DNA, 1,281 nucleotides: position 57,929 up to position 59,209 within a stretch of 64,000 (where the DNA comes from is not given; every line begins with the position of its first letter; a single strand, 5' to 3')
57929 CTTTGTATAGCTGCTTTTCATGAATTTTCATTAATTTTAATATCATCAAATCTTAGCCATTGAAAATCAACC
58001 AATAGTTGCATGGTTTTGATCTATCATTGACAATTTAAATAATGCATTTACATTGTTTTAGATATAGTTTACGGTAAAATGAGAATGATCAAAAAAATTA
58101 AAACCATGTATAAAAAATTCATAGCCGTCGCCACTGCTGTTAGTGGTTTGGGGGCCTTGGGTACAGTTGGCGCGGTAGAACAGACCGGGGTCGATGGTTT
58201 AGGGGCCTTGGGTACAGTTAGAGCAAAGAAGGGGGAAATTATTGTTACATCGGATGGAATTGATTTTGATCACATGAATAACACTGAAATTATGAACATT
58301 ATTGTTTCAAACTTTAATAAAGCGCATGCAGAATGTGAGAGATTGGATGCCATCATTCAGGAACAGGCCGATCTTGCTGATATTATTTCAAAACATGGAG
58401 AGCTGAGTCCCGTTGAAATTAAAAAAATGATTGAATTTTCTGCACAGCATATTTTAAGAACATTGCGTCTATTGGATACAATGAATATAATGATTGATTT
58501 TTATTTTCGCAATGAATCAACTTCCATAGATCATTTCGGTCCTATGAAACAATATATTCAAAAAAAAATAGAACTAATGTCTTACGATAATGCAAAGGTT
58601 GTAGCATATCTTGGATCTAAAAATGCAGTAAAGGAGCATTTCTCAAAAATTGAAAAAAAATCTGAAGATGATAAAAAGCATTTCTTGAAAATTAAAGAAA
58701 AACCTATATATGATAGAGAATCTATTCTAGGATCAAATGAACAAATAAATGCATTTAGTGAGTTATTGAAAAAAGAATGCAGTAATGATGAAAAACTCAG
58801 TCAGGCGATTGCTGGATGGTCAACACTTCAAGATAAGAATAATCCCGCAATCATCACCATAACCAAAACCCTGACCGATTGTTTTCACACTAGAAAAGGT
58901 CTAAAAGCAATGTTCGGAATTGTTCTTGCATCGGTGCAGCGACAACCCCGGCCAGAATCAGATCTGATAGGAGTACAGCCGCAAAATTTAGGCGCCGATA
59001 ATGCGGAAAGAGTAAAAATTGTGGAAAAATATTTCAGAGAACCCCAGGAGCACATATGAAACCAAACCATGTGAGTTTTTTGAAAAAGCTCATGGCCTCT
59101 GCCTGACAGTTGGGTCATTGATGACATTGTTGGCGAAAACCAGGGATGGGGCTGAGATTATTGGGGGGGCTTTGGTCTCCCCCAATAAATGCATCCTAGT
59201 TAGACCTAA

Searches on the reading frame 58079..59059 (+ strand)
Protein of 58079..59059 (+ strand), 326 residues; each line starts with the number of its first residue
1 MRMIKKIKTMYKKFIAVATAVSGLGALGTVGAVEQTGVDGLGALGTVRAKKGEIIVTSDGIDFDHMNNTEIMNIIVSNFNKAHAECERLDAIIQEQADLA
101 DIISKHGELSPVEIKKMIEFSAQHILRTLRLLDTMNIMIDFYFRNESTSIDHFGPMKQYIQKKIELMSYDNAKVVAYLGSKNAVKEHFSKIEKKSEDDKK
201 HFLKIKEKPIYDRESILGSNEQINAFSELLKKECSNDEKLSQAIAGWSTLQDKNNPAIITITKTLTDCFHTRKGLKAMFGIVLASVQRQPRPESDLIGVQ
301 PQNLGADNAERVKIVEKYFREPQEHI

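Call 22: search_protein_families(library=pfam, proteins=[window:58079-59059:+], max_evalue=5)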
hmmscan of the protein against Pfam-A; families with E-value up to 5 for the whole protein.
window:58079-59059:+ (326 aa): 1 family
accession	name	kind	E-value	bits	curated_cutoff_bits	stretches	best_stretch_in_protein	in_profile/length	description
PF04368.18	DUF507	-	0.16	12.4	24.7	1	181-239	57-115/182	Protein of unknown function (DUF507)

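Call 82: search_protein_families(library=phrogs, proteins=[window:58079-59059:+], max_evalue=0.01)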
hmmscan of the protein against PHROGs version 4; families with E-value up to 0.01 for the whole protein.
window:58079-59059:+ (326 aa): 0 families
